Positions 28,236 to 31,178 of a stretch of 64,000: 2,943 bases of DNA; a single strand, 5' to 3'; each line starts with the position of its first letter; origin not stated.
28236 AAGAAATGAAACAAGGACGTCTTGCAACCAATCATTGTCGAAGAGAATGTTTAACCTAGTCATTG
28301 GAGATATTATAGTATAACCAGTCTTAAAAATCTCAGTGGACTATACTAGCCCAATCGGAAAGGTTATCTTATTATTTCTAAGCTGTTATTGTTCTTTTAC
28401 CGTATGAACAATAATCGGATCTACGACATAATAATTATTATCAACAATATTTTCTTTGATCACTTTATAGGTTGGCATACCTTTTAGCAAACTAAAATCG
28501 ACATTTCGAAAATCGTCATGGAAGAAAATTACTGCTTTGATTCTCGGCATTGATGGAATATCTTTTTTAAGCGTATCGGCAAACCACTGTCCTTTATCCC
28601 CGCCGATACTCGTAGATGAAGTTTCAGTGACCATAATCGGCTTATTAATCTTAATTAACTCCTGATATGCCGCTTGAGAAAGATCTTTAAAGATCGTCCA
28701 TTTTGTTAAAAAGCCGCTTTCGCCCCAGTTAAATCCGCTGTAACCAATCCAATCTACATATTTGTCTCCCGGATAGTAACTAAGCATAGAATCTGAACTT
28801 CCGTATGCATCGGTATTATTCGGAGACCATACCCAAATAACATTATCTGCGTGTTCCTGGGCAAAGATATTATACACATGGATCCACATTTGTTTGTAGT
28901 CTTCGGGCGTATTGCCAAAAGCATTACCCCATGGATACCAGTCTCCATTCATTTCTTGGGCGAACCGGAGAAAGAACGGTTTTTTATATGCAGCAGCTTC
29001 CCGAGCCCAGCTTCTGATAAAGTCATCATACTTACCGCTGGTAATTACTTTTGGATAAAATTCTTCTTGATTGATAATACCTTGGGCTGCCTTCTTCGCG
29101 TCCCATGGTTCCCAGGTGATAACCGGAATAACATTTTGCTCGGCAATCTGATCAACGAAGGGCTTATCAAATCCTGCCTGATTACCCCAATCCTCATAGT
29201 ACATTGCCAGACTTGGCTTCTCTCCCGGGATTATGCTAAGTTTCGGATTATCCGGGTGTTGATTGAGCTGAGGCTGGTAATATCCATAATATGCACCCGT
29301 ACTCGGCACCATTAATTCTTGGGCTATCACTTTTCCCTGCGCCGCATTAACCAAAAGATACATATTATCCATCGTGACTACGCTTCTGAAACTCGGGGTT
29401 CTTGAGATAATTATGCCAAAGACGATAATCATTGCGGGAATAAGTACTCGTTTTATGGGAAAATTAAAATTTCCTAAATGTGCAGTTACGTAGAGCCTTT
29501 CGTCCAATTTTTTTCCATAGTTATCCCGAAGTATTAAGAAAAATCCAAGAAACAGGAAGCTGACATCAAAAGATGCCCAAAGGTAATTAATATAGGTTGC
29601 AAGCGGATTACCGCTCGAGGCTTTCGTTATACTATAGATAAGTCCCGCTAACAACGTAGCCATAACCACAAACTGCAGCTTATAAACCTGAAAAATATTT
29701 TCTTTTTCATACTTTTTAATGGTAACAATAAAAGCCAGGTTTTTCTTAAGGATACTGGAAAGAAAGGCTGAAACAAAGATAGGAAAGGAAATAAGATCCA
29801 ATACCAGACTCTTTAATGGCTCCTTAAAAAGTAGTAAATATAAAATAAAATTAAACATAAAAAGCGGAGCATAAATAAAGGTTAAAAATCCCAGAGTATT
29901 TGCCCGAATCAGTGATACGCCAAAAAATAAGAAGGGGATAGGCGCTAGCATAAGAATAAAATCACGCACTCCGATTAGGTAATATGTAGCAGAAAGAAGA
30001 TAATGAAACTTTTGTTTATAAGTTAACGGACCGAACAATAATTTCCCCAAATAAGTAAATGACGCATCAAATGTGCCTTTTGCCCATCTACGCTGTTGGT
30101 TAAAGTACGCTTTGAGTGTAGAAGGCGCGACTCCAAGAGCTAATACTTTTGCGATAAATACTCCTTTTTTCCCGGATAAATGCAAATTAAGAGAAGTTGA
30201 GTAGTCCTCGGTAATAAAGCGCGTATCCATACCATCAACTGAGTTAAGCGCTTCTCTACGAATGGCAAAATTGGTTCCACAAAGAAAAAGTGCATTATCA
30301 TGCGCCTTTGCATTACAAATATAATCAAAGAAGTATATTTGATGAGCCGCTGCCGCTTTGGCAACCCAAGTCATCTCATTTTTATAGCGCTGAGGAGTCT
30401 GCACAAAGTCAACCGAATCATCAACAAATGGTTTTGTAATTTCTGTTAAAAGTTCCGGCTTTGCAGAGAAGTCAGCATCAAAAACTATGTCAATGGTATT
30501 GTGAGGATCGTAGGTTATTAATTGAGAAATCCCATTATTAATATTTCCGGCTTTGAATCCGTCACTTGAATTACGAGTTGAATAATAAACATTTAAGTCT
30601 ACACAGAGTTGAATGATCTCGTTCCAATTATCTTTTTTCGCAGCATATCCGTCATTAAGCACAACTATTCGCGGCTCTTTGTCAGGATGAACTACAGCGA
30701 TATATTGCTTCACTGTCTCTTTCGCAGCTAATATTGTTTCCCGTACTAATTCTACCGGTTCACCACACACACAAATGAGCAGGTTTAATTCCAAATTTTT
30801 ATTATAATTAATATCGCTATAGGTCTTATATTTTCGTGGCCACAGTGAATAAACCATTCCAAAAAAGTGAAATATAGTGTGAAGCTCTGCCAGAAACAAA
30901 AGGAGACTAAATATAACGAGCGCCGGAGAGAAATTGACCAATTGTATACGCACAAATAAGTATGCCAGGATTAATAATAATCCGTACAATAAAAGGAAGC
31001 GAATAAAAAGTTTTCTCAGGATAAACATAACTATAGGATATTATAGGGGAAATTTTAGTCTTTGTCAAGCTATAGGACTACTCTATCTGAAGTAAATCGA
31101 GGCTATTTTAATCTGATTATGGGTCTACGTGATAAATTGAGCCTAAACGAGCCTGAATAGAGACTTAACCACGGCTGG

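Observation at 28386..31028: Processive GT2 synthase fused to a GH26-like hydrolase, driven by a consensus leaderless promoter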

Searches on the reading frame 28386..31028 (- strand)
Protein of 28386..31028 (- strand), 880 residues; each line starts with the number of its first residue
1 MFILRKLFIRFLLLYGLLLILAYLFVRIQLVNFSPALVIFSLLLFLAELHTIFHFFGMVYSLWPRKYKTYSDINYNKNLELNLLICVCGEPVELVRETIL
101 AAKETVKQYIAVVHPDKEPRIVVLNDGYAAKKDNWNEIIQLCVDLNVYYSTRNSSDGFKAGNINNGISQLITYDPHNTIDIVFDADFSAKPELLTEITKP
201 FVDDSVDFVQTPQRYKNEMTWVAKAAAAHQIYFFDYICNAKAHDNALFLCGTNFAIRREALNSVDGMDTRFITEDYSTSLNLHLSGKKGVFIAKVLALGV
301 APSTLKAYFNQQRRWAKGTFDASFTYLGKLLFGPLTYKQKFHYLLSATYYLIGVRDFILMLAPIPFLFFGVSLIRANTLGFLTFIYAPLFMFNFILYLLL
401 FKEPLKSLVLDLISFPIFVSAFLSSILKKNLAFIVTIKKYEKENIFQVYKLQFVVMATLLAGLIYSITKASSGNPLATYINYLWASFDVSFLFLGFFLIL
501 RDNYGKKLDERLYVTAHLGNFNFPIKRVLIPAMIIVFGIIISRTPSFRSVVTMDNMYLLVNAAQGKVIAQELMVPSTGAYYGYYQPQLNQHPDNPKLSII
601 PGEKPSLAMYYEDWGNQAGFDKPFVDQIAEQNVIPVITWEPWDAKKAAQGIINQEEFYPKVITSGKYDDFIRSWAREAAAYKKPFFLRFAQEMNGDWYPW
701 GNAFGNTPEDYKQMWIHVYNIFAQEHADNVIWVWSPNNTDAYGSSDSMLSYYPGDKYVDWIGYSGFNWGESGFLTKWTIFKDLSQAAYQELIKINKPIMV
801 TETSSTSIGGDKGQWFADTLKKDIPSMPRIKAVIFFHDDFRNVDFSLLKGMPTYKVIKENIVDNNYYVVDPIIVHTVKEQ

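Call 7: search_protein_families(library=pfam, proteins=[window:28386-31028:-], max_evalue=0.1)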
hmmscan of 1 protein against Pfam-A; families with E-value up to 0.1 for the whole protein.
window:28386-31028:- (880 aa): 5 families
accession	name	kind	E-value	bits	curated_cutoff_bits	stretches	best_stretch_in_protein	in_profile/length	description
PF13632.12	Glyco_trans_2_3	-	7.4e-21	75.3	27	1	182-368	4-194/198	Glycosyl transferase family group 2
PF13641.12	Glyco_tranf_2_3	-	8.2e-18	65.7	27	1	104-318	18-230/230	Glycosyltransferase like family 2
PF02156.21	Glyco_hydro_26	-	7.1e-16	58.9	20.2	1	669-803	137-256/311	Glycosyl hydrolase family 26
PF13506.12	Glyco_transf_21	-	2.5e-10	40.6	21.7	1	181-317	35-174/174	Glycosyl transferase family 21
PF00535.33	Glycos_transf_2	-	4.5e-09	36.9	23.3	1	85-262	4-165/168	Glycosyl transferase family 2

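Call 8: search_protein_families(library=ncbifam, proteins=[window:28386-31028:-], max_evalue=0.1)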
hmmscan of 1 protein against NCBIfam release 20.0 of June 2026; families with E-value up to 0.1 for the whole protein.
window:28386-31028:- (880 aa): 8 families
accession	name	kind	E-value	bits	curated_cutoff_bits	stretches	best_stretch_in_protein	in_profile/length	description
TIGR03030.1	CelA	equivalog_domain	1.6e-49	168.6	699.1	1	11-491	59-555/714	UDP-forming cellulose synthase catalytic subunit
NF008558.0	PRK11498.1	equivalog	2.5e-27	95.2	992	1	35-386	227-567/872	UDP-forming cellulose synthase catalytic subunit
TIGR03937.1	PgaC_IcaA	equivalog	1.2e-09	37.6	422.3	1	102-354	60-307/407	poly-beta-1,6-N-acetyl-D-glucosamine synthase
TIGR03472.1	HpnI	equivalog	4.1e-09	35.8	310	1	164-319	112-272/373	bacteriohopanetetrol glucosamine biosynthesis glycosyltransferase HpnI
NF053846.1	glyco_with_XrtP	equivalog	6.5e-05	21.8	520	1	245-378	220-355/440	XrtP-associated glycosyltransferase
NF003958.0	PRK05454.2-1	equivalog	9.3e-05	20.8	419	1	36-226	55-254/704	glucans biosynthesis glucosyltransferase MdoH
NF003962.0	PRK05454.2-5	equivalog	0.00078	18.1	328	1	36-212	92-268/641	glucans biosynthesis glucosyltransferase MdoH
TIGR04242.1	nodulat_NodC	equivalog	0.0037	16.3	550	1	282-324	247-289/395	chitooligosaccharide synthase NodC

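Call 9: search_solved_structures(query=window:28386-31028:-, max_evalue=0.01, show_alignments=3)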
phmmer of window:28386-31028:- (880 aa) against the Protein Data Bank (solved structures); distinct sequences matched with E-value up to 0.01: 44.
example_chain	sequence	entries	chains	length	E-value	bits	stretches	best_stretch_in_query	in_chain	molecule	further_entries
2bv9_A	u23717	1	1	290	9.7e-38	132.9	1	600-845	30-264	ENDOGLUCANASE H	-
2v3g_A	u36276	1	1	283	1.1e-37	132.8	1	600-844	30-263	ENDOGLUCANASE H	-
2bvd_A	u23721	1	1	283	1.1e-37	132.8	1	600-844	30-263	ENDOGLUCANASE H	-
2vi0_A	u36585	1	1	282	1.2e-37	132.6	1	600-844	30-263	Endoglucanase H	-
2cip_A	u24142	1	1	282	2.7e-37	131.4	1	600-844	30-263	ENDOGLUCANASE H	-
2cit_A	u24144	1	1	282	6.7e-37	130.1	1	600-844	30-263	ENDOGLUCANASE H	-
6zpl_C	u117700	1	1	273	7.4e-37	130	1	600-844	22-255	Endoglucanase H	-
8xvj_R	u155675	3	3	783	3.9e-36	127.6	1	600-862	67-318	Endoglucanase H,Endothelin-1 receptor,Soluble cytochrome b562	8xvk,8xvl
8xvi_R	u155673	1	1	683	4.1e-36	127.5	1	600-845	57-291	Endoglucanase H,Endothelin-1 receptor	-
7xp4_R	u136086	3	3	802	9.6e-36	126.3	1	600-845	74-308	Endoglucanase H,Taste receptor type 2 member 46,Endoglucanase H,Taste receptor type 2 memb | Endoglucanase H,Taste receptor type 2 member 46,Bitter taste recept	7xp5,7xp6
5ej1_A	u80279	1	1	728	2.1e-35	125.1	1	6-496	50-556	Putative cellulose synthase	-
4hg6_A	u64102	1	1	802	2.8e-35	124.8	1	6-496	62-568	Cellulose Synthase Subunit A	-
4p00_A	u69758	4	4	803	2.8e-35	124.8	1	6-496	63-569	Cellulose Synthase A subunit | Cellulose Synthase subunit A | Putative cellulose synthase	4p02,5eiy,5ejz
7lby_A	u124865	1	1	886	8.9e-20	73.5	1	12-387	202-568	Cellulose synthase catalytic subunit [UDP-forming]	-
9b8v_E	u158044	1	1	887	8.9e-20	73.5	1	12-387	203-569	Cellulose synthase catalytic subunit [UDP-forming]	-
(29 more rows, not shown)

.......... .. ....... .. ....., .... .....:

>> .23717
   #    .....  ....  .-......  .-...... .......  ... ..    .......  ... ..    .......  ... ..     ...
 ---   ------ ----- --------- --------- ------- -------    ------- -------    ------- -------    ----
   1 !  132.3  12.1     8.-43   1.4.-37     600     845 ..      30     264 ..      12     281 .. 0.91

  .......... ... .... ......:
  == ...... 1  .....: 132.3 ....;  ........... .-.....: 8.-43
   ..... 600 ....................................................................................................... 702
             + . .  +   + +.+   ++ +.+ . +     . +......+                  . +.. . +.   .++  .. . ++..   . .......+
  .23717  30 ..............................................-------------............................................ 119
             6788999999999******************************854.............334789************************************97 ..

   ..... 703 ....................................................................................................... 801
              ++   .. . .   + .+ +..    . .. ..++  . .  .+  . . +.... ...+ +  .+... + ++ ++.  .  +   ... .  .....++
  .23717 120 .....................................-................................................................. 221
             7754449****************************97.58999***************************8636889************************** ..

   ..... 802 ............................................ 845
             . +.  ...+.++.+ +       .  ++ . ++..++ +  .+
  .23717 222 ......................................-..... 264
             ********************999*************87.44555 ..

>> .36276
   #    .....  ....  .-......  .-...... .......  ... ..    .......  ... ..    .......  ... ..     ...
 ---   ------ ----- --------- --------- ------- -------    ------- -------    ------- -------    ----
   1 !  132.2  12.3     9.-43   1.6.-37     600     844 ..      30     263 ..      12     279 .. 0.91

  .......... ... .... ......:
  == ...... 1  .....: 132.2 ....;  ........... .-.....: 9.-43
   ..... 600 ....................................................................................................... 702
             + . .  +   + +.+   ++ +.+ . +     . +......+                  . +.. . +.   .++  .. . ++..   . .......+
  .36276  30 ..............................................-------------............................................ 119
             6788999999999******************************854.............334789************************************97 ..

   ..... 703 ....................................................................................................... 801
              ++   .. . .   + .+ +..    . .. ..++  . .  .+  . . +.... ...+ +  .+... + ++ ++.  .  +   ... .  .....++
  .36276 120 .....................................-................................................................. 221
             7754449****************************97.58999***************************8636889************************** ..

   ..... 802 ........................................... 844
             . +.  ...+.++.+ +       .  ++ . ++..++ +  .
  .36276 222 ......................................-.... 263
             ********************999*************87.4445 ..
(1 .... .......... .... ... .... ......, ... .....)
